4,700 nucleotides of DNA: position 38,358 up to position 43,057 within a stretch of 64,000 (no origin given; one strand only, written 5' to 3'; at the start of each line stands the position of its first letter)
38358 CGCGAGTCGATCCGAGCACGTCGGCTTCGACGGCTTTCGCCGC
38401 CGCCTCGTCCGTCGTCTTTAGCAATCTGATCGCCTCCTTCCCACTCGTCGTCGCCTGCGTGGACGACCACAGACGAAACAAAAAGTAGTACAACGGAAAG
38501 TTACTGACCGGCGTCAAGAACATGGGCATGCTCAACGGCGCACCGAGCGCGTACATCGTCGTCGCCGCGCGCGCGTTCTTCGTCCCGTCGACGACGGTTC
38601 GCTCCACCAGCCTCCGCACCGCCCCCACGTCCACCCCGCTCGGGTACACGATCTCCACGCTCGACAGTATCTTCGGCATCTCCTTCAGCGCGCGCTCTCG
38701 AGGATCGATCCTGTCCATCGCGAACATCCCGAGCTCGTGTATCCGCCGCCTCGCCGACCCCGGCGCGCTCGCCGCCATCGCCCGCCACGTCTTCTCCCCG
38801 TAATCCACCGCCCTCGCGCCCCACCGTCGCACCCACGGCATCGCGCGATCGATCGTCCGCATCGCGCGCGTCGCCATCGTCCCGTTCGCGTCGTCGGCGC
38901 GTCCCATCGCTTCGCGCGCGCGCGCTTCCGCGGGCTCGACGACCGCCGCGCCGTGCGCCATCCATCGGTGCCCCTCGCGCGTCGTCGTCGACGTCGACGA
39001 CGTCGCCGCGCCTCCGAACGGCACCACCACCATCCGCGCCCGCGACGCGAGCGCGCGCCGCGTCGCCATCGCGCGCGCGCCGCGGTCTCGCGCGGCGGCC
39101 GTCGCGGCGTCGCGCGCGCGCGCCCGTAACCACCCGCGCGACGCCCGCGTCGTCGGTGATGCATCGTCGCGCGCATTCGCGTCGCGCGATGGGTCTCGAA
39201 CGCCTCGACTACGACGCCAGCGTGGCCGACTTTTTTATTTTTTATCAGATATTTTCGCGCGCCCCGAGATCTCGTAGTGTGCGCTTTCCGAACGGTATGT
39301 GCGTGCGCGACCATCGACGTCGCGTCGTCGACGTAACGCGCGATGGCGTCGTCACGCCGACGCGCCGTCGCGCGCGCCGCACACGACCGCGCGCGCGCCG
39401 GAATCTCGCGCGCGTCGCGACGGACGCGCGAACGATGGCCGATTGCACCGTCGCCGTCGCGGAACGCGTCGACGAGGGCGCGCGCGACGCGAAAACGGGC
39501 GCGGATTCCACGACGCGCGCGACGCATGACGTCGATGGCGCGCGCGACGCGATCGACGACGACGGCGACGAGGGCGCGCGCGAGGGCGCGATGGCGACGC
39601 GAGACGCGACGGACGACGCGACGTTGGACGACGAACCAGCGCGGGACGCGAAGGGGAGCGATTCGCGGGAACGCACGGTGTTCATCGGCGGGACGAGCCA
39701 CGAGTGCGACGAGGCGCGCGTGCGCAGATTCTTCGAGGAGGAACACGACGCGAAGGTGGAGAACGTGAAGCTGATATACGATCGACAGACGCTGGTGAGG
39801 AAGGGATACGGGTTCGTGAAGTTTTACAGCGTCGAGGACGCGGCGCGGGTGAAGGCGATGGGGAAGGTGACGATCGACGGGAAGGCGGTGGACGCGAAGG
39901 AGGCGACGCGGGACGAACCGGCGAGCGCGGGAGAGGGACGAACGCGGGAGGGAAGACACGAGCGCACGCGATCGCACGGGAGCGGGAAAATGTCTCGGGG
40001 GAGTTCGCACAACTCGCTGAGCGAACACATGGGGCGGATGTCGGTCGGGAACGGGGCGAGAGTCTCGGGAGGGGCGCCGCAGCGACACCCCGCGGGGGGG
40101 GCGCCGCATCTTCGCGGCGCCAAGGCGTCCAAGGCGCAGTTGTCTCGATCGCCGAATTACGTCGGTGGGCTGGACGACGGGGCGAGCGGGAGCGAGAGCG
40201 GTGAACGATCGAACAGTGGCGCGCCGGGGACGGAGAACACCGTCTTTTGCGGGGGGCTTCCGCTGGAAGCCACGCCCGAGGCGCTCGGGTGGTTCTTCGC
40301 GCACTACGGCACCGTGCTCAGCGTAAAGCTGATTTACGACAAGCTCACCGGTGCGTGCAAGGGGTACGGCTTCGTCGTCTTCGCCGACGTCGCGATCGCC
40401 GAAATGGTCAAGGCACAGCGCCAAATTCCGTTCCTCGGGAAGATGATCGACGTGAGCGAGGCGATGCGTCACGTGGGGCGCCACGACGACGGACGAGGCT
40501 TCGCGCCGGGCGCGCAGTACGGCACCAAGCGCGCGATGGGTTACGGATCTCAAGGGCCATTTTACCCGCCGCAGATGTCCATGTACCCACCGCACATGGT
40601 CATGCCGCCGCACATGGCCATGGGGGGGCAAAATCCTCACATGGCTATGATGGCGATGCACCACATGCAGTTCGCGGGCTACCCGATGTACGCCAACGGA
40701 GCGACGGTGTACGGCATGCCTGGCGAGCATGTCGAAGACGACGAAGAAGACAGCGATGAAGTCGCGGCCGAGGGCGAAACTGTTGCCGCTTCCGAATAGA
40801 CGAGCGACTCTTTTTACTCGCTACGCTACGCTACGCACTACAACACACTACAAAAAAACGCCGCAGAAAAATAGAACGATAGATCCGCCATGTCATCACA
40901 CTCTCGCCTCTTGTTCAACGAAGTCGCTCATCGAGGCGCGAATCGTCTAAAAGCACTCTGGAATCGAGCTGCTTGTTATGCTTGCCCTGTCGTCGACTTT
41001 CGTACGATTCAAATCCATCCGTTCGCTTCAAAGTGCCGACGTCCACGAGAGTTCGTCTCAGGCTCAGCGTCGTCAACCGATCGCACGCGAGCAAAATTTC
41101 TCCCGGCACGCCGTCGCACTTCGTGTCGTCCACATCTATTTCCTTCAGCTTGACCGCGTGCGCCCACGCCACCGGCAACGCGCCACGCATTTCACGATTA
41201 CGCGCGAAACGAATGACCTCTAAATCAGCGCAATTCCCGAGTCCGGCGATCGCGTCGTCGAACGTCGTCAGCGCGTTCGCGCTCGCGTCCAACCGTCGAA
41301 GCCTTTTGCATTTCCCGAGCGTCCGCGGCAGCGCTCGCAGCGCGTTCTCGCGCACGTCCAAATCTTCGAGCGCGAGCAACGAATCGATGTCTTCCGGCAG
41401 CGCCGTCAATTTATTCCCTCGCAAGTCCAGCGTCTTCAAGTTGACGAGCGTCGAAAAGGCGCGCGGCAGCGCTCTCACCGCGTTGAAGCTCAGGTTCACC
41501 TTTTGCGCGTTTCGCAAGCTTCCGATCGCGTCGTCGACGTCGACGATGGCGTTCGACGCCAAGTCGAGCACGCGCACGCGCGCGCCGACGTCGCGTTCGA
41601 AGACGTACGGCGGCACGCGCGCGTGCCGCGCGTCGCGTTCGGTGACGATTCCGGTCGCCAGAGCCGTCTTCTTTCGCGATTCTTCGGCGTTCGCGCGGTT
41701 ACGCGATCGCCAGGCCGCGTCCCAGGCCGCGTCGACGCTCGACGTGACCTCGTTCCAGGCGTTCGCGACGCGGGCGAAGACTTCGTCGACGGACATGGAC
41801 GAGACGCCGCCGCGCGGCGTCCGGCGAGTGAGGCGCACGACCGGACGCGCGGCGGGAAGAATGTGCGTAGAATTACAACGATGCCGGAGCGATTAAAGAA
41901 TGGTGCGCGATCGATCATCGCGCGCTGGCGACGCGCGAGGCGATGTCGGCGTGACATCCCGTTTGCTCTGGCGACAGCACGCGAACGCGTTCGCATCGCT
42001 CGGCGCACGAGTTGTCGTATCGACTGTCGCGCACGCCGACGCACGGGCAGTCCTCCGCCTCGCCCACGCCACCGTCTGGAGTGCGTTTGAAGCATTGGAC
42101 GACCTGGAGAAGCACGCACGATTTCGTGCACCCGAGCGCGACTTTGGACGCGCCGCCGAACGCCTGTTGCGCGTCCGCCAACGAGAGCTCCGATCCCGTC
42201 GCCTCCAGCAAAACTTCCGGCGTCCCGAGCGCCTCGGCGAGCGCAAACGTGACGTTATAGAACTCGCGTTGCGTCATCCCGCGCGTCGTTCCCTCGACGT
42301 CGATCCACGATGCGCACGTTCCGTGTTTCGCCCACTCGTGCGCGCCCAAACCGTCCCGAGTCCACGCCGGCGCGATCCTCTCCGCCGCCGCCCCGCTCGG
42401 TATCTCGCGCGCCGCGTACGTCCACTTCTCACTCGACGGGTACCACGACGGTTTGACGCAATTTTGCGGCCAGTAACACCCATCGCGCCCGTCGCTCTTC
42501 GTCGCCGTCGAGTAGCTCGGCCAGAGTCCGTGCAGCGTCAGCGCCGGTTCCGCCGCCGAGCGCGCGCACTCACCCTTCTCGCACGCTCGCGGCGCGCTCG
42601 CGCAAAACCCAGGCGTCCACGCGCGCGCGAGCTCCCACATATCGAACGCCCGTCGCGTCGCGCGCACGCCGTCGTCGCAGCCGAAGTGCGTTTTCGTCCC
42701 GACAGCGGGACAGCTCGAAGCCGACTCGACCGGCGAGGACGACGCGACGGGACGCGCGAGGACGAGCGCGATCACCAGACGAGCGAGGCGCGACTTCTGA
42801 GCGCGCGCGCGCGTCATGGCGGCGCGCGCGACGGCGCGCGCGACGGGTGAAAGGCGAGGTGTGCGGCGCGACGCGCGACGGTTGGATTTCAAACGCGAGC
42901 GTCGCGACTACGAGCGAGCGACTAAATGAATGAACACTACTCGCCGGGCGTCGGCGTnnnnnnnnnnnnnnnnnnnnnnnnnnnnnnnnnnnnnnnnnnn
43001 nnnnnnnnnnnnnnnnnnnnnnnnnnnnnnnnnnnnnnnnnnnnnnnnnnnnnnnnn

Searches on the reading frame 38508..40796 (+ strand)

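Call 12: search_protein_families(library=pfam, proteins=[window:38508-40796:+], max_evalue=0.01)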
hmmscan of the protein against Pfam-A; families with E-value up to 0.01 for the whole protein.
window:38508-40796:+ (763 aa): 2 families
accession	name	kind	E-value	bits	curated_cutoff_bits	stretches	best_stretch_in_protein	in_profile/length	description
PF00076.28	RRM_1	-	5.1e-23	81.2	20.7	2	579-636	1-57/70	RNA recognition motif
PF16367.11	RRM_7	-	0.00051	20.4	27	0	578-636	3-68/94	RNA recognition motif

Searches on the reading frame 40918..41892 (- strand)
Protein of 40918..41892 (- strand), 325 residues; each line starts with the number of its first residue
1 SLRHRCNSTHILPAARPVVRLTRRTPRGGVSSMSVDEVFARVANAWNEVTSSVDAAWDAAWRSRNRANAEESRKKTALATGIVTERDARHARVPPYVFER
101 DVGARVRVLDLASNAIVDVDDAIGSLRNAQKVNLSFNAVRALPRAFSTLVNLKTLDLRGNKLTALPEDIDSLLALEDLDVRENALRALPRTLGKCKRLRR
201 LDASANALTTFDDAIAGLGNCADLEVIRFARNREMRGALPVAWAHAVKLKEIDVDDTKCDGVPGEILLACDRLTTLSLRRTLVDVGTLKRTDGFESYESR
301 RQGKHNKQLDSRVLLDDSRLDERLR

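Call 13: search_protein_families(library=pfam, proteins=[window:40918-41892:-], max_evalue=0.01)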
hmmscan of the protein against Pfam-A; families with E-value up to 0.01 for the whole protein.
window:40918-41892:- (325 aa): 4 families
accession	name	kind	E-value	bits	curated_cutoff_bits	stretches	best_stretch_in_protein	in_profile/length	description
PF13855.12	LRR_8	-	2.1e-17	63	27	2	105-162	2-61/61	Leucine rich repeat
PF12799.13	LRR_4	-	1.2e-14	54.5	27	2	151-186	2-40/44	Leucine Rich repeats (2 copies)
PF23598.1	LRR_14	-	1.2e-10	41.1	40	1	107-255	50-197/353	Leucine-rich repeat region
PF00560.39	LRR_1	-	8.1e-09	34.4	20.6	0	151-172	1-23/23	Leucine Rich Repeat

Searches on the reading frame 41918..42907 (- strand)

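Call 13: search_protein_families(library=pfam, proteins=[window:41918-42907:-], max_evalue=0.01)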
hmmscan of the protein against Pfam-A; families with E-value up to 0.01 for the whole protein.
window:41918-42907:- (330 aa): 1 family
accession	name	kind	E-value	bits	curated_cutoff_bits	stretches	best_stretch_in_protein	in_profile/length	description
PF00445.23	Ribonuclease_T2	-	1.8e-14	54.7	26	1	89-275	2-180/188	Ribonuclease T2 family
